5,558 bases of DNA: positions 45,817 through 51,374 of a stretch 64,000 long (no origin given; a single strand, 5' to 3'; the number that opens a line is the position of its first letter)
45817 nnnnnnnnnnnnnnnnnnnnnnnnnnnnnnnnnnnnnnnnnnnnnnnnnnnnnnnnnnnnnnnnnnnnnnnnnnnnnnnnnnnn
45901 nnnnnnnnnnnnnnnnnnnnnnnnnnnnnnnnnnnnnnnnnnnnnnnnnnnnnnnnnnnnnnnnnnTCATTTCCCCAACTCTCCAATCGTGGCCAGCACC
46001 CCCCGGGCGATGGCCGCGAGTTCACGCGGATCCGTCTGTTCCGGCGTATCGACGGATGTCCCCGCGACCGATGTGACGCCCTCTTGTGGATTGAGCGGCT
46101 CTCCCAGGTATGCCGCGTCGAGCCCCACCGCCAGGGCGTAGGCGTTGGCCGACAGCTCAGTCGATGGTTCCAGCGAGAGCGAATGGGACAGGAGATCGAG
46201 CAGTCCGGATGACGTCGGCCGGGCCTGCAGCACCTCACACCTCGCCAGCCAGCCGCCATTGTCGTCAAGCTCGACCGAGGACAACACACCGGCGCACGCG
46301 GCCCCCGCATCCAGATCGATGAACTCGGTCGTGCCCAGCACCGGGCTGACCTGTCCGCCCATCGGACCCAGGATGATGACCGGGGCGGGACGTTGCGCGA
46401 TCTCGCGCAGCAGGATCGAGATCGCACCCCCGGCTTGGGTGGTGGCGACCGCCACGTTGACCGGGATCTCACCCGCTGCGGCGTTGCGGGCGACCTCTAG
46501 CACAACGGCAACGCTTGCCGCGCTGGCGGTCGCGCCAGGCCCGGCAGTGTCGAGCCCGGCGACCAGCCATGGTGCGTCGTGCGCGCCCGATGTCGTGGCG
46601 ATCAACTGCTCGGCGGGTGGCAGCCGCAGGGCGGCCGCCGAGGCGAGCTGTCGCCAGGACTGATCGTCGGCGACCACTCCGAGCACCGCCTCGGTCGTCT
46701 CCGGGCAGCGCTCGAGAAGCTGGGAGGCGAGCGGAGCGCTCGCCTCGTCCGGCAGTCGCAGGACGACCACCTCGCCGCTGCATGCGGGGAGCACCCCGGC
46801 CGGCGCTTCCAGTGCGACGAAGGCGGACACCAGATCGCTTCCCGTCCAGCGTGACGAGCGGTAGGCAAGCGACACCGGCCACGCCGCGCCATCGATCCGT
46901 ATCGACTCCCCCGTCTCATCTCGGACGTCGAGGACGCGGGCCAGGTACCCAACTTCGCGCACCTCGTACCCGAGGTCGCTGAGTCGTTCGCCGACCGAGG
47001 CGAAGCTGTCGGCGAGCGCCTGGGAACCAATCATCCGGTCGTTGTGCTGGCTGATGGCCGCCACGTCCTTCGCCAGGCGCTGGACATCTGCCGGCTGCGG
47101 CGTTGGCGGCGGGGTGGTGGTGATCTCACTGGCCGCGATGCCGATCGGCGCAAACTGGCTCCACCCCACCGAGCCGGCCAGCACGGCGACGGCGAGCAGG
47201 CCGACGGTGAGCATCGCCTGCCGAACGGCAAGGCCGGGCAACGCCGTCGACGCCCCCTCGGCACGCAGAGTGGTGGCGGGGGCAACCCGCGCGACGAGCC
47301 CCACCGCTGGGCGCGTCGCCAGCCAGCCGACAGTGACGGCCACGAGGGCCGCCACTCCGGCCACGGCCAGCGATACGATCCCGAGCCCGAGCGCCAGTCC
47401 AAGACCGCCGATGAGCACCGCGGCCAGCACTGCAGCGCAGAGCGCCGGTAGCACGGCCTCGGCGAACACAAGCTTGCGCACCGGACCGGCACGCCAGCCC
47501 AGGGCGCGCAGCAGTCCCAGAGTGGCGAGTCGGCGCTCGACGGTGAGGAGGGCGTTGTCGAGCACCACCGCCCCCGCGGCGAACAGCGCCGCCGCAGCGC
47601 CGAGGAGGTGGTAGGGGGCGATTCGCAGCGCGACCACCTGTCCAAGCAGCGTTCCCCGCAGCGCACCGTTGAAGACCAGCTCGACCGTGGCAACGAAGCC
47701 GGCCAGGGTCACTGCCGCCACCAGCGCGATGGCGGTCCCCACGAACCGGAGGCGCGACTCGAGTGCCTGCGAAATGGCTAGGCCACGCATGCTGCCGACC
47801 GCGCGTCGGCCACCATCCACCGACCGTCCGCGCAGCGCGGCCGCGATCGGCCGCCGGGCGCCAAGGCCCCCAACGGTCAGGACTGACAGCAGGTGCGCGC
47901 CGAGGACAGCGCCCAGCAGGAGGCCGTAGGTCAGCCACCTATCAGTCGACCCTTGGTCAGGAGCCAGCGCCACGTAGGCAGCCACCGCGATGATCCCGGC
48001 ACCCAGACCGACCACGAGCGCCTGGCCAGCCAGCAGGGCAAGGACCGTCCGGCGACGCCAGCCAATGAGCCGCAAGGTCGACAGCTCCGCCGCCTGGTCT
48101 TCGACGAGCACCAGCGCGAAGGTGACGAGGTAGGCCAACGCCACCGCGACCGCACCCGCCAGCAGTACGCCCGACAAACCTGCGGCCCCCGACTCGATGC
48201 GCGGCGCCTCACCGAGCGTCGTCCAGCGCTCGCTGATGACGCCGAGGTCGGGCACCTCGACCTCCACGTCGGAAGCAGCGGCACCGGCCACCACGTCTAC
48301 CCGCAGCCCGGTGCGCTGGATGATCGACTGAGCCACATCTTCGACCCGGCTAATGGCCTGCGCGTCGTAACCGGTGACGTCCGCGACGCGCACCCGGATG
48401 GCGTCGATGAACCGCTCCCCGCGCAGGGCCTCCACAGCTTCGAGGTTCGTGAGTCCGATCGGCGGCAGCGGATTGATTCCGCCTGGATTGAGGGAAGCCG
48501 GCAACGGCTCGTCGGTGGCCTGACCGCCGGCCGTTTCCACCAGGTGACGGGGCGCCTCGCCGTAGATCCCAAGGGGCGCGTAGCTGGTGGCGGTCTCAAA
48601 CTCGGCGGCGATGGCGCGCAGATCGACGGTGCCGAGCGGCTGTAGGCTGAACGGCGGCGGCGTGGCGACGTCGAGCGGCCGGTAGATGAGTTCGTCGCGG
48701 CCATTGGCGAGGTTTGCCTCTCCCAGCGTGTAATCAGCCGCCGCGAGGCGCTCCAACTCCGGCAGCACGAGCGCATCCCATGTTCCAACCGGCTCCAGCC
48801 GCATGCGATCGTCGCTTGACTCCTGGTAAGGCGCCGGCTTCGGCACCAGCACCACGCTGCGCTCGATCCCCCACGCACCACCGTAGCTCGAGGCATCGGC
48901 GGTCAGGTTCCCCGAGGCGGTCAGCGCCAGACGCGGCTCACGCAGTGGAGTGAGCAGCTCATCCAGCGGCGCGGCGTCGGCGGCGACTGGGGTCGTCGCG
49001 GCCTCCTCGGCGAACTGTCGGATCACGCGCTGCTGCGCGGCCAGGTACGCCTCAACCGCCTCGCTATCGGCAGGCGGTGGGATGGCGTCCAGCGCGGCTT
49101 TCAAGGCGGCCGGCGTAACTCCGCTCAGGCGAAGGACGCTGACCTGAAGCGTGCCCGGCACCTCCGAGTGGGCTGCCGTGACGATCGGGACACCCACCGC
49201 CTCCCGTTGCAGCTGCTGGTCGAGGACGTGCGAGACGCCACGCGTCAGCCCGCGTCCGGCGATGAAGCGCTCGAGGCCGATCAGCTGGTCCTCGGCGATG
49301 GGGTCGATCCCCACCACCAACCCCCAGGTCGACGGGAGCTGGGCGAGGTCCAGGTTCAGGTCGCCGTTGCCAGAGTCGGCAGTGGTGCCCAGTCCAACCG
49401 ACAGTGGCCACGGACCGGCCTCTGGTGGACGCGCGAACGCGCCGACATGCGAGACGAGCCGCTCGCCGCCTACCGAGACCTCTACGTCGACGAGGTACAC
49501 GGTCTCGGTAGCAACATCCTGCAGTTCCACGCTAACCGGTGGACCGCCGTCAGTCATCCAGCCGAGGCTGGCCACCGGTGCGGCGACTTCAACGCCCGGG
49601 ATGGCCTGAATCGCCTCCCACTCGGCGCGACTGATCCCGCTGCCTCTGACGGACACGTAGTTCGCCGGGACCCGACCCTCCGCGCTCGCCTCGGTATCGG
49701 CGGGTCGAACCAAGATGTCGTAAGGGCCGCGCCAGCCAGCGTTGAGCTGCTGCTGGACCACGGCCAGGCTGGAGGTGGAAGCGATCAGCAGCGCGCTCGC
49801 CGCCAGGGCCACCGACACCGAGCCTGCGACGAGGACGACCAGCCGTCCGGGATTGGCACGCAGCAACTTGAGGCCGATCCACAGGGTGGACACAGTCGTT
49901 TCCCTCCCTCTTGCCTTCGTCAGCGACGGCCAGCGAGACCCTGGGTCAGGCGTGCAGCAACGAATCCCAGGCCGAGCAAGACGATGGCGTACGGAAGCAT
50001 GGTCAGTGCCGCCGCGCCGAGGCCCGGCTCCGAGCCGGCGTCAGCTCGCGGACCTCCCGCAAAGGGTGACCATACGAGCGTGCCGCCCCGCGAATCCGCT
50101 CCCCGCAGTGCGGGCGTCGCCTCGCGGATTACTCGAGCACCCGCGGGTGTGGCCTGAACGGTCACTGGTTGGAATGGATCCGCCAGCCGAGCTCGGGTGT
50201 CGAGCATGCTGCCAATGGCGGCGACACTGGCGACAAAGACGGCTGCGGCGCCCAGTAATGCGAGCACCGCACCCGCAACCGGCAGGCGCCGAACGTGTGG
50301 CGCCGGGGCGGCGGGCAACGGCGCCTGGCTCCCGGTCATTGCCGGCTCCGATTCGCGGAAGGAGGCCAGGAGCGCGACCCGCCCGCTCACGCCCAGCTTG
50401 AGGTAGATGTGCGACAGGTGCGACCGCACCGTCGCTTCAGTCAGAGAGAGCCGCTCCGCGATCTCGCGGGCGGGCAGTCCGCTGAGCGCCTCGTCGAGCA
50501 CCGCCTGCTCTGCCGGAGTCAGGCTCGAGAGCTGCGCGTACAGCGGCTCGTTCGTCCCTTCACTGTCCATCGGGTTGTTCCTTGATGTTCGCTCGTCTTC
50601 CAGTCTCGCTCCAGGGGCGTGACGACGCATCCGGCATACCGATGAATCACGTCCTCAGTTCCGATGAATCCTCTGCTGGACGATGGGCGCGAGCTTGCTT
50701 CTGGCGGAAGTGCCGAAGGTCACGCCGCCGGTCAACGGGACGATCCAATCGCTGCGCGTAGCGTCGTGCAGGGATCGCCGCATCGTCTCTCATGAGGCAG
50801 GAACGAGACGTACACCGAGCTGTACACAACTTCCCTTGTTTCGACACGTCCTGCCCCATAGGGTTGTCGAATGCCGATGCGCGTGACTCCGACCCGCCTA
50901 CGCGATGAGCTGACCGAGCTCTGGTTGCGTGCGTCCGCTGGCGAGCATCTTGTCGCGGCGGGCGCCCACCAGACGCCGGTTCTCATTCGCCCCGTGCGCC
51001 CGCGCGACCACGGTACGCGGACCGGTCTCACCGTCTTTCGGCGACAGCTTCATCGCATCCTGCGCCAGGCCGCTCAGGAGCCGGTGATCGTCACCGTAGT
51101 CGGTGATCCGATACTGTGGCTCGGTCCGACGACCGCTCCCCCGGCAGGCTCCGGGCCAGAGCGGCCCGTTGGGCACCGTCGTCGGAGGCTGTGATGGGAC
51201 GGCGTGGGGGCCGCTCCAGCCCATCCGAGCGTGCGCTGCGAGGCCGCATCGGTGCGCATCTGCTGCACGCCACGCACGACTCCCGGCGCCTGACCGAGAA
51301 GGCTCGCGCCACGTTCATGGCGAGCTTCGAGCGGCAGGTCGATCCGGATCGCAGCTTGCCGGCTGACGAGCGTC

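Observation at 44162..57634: Two tandem integrative elements at tRNA-Lys(UUU), bounded by three direct repeats of the tRNA 5' half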

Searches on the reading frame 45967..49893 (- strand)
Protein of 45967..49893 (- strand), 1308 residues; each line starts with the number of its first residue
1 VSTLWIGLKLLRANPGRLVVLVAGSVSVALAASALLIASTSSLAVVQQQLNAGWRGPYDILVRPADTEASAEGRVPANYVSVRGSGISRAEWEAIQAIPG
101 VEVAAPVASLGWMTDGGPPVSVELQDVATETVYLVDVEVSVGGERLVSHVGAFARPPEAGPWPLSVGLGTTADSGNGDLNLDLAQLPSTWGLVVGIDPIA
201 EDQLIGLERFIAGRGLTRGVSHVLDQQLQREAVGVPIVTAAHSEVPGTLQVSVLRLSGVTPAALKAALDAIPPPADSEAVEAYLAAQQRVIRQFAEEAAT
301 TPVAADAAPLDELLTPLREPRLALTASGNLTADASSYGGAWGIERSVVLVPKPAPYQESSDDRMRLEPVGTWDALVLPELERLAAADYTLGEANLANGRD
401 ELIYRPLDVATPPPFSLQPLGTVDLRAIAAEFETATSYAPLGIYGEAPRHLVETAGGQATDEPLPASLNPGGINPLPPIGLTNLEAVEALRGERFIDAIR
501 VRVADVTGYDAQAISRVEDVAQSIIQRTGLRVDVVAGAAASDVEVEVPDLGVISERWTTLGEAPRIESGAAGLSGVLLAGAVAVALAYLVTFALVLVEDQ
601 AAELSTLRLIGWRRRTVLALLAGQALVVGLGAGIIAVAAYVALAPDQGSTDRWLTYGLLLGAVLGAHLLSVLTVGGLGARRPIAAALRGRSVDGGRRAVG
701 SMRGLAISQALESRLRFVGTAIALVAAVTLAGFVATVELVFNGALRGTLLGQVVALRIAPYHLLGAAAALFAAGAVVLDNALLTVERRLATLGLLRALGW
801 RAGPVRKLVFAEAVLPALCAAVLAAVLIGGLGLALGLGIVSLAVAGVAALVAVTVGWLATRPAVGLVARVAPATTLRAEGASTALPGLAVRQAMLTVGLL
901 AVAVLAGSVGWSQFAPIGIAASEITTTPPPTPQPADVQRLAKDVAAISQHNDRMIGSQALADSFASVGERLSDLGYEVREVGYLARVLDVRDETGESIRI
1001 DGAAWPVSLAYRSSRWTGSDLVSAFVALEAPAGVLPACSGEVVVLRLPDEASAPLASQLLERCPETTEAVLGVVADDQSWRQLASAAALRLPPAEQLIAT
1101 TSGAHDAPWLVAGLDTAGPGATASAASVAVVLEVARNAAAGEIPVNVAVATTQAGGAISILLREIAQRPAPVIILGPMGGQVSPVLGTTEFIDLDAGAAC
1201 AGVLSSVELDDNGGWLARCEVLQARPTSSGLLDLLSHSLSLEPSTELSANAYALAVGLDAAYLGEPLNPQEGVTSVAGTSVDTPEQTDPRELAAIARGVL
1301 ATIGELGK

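Call 9: search_protein_families(library=pfam, proteins=[window:45967-49893:-], max_evalue=0.01)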
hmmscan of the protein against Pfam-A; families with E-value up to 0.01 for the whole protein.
window:45967-49893:- (1308 aa): 1 family
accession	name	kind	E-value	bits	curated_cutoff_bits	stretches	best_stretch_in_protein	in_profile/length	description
PF02687.27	FtsX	-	6.3e-07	29.9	25.5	1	576-647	2-73/120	FtsX-like permease C-terminal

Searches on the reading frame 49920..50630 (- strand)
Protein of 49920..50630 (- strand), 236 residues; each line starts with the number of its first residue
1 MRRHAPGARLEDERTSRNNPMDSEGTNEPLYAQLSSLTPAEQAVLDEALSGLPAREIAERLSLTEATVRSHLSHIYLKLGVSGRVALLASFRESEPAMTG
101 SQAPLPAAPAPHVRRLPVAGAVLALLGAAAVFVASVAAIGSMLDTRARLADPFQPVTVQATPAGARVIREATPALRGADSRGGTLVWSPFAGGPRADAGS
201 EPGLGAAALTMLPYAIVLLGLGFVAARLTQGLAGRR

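Call 9: search_protein_families(library=pfam, proteins=[window:49920-50630:-], max_evalue=0.01)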
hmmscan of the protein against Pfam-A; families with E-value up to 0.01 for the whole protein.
window:49920-50630:- (236 aa): 5 families
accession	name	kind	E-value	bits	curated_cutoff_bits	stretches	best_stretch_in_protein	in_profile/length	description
PF00196.25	GerE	-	2.7e-13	49.8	23.5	1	35-87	1-53/57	Bacterial regulatory proteins, luxR family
PF08281.18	Sigma70_r4_2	-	3.1e-08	33.6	25.7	1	29-79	3-54/54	Sigma-70, region 4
PF04545.22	Sigma70_r4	-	0.00035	20.5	24.1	1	34-78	2-47/50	Sigma-70, region 4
PF21476.4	PF0610-like_N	-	0.0036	17.9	33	1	52-75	15-38/50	PF0610-like, N-terminal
PF14493.12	HTH_40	-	0.0098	16.6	27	0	50-77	11-38/89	Helix-turn-helix domain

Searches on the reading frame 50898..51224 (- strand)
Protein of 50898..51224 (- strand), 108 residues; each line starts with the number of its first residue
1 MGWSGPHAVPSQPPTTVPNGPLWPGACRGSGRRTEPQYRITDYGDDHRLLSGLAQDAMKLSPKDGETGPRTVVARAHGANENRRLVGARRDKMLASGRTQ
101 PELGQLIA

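Call 81: search_protein_families(library=pfam, proteins=[window:50898-51224:-], max_evalue=0.05)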
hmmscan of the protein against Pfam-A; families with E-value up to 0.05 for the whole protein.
window:50898-51224:- (108 aa): 0 families
